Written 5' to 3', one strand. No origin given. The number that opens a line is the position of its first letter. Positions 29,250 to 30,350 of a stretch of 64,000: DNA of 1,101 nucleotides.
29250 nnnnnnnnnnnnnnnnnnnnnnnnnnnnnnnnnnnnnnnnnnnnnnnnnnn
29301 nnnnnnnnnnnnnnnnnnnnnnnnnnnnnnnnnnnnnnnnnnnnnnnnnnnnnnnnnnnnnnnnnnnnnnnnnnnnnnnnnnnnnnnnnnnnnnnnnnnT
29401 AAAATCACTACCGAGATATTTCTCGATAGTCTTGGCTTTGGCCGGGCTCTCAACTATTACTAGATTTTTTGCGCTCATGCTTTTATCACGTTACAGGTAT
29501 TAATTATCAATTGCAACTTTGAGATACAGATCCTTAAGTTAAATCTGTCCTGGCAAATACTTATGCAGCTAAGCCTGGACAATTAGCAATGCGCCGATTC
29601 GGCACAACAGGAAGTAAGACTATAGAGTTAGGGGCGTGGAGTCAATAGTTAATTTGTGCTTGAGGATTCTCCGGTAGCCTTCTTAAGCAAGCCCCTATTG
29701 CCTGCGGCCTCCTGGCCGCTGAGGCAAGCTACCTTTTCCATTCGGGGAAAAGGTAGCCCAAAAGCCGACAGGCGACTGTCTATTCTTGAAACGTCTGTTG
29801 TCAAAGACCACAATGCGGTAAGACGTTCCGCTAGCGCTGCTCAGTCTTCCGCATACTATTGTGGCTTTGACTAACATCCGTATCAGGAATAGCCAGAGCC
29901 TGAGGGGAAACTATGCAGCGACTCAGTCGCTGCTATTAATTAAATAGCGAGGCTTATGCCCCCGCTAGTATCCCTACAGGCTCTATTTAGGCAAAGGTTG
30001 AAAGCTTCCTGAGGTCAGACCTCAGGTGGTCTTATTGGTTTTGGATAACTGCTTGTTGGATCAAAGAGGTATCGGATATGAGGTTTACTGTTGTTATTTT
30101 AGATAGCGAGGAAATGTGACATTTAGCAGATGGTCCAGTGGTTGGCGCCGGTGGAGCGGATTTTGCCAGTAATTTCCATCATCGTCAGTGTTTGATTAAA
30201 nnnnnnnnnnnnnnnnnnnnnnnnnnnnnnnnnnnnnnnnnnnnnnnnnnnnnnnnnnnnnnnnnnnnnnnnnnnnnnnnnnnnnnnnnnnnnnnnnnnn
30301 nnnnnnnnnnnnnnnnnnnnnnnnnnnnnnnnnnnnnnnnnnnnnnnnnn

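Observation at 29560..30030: Densely structured ~370-470-nt RNA candidate between topA and dprA, apparently on the opposite strand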

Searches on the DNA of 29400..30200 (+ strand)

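Call 4: search_rna_families(source=window, start=29400, end=30200, threshold=evalue, max_evalue=10, show_alignments=3)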
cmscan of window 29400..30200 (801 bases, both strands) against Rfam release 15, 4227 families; matches with E-value up to 10: 3.
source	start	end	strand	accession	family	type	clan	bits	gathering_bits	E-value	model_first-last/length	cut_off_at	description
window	29985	30007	+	RF01113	BMV3_UPD-PK3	Cis-reg;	-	22.6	36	0.76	1-23/23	no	Pseudoknot of upstream pseudoknot domain (UPD) of the 3'UTR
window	30071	30128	+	RF00526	snoMe28S-U3344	Gene; snRNA; snoRNA; CD-box;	-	17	50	7.4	1-83/83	no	Small nucleolar RNA Me28S-U3344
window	29728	29764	+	RF01370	CRISPR-DR57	Gene; CRISPR;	-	15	39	3.8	1-37/37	no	CRISPR RNA direct repeat element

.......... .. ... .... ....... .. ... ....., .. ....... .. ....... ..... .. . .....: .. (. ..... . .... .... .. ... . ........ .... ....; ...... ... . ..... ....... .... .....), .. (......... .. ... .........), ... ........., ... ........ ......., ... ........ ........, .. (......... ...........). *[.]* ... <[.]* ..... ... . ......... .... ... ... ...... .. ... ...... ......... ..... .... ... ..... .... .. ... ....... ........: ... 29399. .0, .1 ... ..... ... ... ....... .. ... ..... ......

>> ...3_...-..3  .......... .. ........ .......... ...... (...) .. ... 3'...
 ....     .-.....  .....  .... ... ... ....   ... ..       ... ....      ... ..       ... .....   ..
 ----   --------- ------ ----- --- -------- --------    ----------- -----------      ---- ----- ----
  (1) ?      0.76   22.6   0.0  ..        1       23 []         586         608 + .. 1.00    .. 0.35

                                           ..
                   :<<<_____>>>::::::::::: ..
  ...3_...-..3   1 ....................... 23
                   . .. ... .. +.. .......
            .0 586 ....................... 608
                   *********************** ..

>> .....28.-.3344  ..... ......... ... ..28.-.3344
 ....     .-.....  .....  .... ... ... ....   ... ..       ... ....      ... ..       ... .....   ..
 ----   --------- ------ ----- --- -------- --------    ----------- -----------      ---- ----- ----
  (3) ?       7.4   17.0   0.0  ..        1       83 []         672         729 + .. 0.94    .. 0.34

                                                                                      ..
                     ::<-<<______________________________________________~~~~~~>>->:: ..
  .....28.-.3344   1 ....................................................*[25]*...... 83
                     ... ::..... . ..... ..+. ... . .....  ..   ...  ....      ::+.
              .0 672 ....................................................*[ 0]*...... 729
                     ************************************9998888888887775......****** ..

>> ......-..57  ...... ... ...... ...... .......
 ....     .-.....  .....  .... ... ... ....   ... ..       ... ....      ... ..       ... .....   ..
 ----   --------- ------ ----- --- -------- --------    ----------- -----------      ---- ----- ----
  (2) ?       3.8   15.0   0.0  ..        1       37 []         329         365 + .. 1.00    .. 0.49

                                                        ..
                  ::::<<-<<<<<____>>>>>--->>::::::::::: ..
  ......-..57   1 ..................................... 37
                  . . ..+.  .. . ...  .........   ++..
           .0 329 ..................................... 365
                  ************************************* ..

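Call 34: search_dna_similar(query=window:29590-30045:+, collection=phages, mode=distant, max_evalue=0.01)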
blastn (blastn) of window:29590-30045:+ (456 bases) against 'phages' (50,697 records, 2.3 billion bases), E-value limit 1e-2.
No match.

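Call 35: search_dna_similar(query=window:29590-30045:+, collection=plasmids, mode=distant, max_evalue=0.01)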
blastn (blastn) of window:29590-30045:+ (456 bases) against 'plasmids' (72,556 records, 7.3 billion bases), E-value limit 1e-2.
No match.

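Call 71: build_rna_model(alignment_id=A3)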
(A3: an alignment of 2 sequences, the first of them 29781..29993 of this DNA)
Model R1 built from alignment A3 (2 sequences, 218 columns); structure: RNAalifold consensus.
model positions 218; base pairs 61; branch points 2; effective number of sequences 0.93; information 0.589 bits per position. Calibrated on 0.2 Mb of random sequence (short: E-values are rough).
structure used (alignment columns):
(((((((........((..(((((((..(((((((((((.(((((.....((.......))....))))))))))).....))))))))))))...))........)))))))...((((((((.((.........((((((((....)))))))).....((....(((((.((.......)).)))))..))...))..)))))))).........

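Call 72: build_rna_model(alignment_id=A4, structure=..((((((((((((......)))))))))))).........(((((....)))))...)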
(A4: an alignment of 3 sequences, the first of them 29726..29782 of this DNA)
Model R2 built from alignment A4 (3 sequences, 58 columns); structure: as given.
model positions 57; base pairs 17; branch points 1; effective number of sequences 2.69; information 0.977 bits per position. Calibrated on 0.2 Mb of random sequence (short: E-values are rough).
structure used (alignment columns):
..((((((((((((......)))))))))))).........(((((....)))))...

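Call 74: search_with_rna_model(model_id=R1, sources=[window, L002, L003, L004, L005, L006, L007, L008, L009, L010, L011, L012, L013, L014, L015, L016, L017, L018, L019, L020, L021, L022, L023, L024, L025, L026, L027, L028, L029, L030, L031, L032, L033, L034, L035, L036, L037, L038, L039, L040, L041, L042, L043, L044, L045, L046, L047, L048, L049, L050, L051, L052, L053, L054, L055, L056, L057, L058, L059, L060, L061, L062, L063, L064, L065, L066, L067, L068, L069, L070, L071, L072, L073, L074, L075, L076, L077, L078, L079, L080, L081, L082, L083, L084, L085, L086, L087, L088, L089, L090, L091, L092, L093], max_evalue=10)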
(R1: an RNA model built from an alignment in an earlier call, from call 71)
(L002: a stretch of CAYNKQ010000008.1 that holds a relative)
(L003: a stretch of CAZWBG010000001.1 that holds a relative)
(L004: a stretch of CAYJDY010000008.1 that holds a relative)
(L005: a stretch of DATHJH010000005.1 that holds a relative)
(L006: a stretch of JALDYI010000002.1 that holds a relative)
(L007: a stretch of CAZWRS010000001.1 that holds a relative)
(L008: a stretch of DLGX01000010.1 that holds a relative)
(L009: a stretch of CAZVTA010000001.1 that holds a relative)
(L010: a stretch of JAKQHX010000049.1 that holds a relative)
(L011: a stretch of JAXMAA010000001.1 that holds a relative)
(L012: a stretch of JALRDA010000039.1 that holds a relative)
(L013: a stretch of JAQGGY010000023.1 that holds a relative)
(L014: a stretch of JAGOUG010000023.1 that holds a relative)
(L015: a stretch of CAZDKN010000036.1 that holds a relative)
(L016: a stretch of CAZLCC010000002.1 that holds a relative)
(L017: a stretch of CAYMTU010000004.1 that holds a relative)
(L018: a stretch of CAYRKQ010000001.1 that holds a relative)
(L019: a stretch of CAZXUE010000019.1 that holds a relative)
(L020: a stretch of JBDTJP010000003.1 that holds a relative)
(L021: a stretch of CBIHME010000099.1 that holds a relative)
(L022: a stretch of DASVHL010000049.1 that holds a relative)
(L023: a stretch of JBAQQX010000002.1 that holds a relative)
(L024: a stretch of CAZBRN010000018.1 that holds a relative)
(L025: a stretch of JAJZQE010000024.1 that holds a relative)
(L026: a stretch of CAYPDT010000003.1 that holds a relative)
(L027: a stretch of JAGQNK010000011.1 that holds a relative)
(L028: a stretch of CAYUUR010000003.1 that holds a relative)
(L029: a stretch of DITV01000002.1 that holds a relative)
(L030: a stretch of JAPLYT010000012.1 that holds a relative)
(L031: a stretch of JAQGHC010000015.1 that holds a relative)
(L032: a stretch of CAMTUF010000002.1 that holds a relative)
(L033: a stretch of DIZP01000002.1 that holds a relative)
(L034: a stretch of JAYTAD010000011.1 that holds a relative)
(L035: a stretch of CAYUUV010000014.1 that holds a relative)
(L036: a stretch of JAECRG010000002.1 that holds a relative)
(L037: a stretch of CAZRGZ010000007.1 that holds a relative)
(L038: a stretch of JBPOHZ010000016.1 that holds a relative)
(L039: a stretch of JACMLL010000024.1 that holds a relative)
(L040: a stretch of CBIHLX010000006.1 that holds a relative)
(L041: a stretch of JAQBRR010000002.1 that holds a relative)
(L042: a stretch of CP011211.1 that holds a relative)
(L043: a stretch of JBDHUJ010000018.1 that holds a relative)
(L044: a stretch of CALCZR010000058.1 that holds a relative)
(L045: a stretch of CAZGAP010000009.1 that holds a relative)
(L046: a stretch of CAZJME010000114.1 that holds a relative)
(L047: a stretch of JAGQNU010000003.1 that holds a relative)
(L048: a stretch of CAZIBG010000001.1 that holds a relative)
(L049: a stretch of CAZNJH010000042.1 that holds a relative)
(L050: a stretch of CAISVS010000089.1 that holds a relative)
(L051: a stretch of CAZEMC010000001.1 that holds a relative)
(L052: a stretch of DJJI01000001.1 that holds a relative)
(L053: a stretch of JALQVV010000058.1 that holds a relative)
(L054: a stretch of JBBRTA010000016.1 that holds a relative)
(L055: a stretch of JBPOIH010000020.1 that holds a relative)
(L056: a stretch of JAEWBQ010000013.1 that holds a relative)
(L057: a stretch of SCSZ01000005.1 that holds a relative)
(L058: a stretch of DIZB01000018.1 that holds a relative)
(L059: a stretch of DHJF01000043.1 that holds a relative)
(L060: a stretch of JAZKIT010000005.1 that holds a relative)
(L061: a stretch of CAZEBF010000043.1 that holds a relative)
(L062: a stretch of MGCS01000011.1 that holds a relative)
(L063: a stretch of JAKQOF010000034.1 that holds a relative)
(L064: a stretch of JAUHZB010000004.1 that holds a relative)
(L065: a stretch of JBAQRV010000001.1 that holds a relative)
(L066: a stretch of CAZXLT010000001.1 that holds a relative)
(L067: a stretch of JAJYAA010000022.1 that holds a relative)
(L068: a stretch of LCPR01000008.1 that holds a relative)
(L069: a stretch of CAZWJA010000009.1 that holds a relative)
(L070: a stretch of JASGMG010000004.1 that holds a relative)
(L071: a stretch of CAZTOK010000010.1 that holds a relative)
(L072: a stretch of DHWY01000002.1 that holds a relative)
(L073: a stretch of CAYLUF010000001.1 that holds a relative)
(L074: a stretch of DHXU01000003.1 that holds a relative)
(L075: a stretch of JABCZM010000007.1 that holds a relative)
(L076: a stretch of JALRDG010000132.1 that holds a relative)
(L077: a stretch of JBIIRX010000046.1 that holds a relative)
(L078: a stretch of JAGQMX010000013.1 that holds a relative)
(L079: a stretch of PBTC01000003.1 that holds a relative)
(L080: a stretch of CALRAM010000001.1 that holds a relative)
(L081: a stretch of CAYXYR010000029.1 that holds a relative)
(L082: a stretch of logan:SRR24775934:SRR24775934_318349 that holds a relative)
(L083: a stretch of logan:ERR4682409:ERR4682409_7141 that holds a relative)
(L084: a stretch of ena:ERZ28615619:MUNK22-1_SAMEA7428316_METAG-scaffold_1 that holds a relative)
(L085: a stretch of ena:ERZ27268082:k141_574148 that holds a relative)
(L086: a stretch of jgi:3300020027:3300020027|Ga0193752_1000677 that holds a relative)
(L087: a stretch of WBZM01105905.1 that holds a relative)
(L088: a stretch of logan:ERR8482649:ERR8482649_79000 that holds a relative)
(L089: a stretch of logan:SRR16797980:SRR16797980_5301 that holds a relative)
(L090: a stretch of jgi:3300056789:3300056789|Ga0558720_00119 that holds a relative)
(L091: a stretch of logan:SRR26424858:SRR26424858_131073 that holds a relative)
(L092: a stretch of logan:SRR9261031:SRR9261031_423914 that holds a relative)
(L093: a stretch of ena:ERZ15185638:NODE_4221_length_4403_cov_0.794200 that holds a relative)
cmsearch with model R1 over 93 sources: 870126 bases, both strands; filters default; matches with E-value up to 10: 6.
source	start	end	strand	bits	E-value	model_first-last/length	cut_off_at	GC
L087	553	763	-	245.2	5e-74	1-218/218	no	0.52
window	29781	29993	+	243.7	1.5e-73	1-218/218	no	0.48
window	29891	30047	-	39.1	9.8e-10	1-218/218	no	0.48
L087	525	653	+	26.3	9.8e-06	1-218/218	no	0.5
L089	14279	14358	+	11.8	0.32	1-178/218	3'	0.46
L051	10230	10295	-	8.2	4.1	147-218/218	5'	0.5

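Call 75: search_with_rna_model(model_id=R2, sources=[window, L002, L003, L004, L005, L006, L007, L008, L009, L010, L011, L012, L013, L014, L015, L016, L017, L018, L019, L020, L021, L022, L023, L024, L025, L026, L027, L028, L029, L030, L031, L032, L033, L034, L035, L036, L037, L038, L039, L040, L041, L042, L043, L044, L045, L046, L047, L048, L049, L050, L051, L052, L053, L054, L055, L056, L057, L058, L059, L060, L061, L062, L063, L064, L065, L066, L067, L068, L069, L070, L071, L072, L073, L074, L075, L076, L077, L078, L079, L080, L081, L082, L083, L084, L085, L086, L087, L088, L089, L090, L091, L092, L093], max_evalue=10)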
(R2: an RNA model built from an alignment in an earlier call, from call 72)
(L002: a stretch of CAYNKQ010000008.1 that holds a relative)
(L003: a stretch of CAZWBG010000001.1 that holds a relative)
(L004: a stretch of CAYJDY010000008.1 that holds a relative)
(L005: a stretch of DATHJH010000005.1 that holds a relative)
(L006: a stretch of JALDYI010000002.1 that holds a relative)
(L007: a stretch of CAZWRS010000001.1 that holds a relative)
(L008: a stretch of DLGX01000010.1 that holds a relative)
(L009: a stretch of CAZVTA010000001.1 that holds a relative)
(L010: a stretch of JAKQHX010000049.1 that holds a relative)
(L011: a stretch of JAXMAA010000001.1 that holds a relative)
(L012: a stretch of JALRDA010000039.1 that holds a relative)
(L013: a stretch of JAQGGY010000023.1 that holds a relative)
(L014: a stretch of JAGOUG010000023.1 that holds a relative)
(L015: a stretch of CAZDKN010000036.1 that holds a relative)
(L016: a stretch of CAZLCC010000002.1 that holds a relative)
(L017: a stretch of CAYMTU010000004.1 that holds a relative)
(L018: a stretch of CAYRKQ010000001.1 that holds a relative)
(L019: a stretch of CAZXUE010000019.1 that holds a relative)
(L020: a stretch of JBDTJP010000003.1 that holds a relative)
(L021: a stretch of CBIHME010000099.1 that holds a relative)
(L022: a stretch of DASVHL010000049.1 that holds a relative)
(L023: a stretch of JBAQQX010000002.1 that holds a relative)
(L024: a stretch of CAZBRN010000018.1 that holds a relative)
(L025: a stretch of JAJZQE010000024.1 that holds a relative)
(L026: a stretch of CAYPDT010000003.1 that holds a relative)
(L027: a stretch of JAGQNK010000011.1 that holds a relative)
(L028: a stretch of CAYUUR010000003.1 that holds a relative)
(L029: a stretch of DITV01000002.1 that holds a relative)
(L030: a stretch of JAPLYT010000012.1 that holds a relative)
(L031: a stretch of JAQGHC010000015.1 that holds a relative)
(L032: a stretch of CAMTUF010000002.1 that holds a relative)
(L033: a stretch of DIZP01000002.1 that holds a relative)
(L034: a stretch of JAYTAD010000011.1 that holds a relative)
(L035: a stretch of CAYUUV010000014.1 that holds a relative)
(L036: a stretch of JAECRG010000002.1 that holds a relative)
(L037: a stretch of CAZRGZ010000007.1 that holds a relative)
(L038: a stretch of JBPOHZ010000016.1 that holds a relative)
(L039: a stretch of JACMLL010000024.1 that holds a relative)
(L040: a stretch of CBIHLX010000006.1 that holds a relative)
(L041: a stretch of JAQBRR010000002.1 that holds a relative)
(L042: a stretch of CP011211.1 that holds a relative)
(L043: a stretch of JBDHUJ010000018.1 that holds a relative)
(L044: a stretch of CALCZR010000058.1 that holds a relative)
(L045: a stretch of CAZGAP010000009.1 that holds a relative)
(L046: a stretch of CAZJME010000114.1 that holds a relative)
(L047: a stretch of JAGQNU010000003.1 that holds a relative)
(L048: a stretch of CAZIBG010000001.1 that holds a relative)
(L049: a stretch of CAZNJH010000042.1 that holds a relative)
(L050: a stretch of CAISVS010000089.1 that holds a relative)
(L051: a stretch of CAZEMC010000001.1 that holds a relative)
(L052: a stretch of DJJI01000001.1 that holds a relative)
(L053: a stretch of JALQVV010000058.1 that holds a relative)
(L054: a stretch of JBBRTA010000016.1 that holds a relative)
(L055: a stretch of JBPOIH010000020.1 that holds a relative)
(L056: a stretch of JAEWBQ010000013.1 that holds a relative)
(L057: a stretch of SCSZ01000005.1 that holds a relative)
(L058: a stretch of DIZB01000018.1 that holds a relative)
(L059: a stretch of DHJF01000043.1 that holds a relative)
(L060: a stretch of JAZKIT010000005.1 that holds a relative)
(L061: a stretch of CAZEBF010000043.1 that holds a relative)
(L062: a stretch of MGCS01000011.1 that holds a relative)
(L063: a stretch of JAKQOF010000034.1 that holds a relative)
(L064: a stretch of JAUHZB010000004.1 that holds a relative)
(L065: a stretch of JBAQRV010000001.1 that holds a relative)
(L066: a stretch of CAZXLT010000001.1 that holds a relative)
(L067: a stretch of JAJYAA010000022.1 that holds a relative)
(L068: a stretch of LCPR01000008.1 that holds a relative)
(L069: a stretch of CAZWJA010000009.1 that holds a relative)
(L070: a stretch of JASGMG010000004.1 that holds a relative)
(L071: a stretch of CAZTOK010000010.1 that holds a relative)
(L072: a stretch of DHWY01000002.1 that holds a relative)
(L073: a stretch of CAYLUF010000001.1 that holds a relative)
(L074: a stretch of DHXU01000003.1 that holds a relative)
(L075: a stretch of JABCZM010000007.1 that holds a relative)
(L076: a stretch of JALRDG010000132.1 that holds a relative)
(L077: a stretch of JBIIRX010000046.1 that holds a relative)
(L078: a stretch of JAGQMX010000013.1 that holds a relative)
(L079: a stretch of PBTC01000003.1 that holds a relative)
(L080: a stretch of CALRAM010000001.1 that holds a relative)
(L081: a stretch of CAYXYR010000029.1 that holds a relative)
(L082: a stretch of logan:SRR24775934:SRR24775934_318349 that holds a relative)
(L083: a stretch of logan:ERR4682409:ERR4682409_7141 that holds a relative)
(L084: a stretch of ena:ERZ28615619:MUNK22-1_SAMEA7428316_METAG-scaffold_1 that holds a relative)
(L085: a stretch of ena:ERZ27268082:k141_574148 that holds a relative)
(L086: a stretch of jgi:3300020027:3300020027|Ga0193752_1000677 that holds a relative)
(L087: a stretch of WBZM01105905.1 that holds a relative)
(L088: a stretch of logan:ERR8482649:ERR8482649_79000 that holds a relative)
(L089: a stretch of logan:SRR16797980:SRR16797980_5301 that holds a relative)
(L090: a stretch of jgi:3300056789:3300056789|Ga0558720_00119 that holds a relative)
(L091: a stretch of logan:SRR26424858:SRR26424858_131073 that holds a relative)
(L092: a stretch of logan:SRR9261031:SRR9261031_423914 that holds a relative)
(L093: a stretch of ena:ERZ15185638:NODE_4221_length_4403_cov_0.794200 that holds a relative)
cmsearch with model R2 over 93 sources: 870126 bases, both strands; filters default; matches with E-value up to 10: 27.
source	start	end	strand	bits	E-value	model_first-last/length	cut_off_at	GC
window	29726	29782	+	85.6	6.5e-19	1-57/57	no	0.51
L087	383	439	+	79.7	2e-17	1-57/57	no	0.53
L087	762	818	-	78.8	3.6e-17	1-57/57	no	0.42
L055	5138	5194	+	25.2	0.0013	1-57/57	no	0.47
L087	785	832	+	20.4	0.022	1-57/57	no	0.46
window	29728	29757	-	19.7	0.033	3-32/57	no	0.5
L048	99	141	+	16.6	0.2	1-57/57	no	0.42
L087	377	416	-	15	0.52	1-57/57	no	0.57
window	49903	49930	-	14.9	0.55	4-31/57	no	0.18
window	29765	29829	-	14.2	0.85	1-57/57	no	0.49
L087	877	918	-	13.6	1.2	1-57/57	no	0.36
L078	552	595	+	13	1.7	1-57/57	no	0.5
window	33899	33942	-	12.9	1.8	1-57/57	no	0.45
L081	206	248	+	12.5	2.3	1-57/57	no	0.33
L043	8912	8948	-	12.3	2.5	1-57/57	no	0.46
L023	2813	2830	-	12.2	2.7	9-26/57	no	0.22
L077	1441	1456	-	11.7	3.5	10-25/57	no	0.12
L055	5561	5606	-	11.6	3.9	1-57/57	no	0.5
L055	138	183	-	11.3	4.7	1-57/57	no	0.48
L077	2564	2589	+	11.3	4.7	5-30/57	no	0.54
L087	729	779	+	10.8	6.1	1-57/57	no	0.49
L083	2152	2212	-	10.5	7.2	1-57/57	no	0.49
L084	2152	2212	-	10.5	7.2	1-57/57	no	0.49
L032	920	935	+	10.3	8.2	10-25/57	no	0.19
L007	1883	1926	+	10.1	9.1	1-57/57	no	0.45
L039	6495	6548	+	10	9.5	1-57/57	no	0.44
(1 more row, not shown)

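Call 76: search_with_rna_model(model_id=R2, source=L055, max_evalue=1, show_alignments=2)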
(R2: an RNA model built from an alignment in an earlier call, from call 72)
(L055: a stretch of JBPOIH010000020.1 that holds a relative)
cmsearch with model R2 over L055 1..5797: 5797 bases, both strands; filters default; matches with E-value up to 1: 4.
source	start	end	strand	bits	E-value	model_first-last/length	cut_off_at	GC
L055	5138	5194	+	25.2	9e-06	1-57/57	no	0.47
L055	5561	5606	-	11.6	0.026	1-57/57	no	0.5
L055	138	183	-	11.3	0.031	1-57/57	no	0.48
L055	209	238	+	7.9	0.21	1-57/57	no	0.4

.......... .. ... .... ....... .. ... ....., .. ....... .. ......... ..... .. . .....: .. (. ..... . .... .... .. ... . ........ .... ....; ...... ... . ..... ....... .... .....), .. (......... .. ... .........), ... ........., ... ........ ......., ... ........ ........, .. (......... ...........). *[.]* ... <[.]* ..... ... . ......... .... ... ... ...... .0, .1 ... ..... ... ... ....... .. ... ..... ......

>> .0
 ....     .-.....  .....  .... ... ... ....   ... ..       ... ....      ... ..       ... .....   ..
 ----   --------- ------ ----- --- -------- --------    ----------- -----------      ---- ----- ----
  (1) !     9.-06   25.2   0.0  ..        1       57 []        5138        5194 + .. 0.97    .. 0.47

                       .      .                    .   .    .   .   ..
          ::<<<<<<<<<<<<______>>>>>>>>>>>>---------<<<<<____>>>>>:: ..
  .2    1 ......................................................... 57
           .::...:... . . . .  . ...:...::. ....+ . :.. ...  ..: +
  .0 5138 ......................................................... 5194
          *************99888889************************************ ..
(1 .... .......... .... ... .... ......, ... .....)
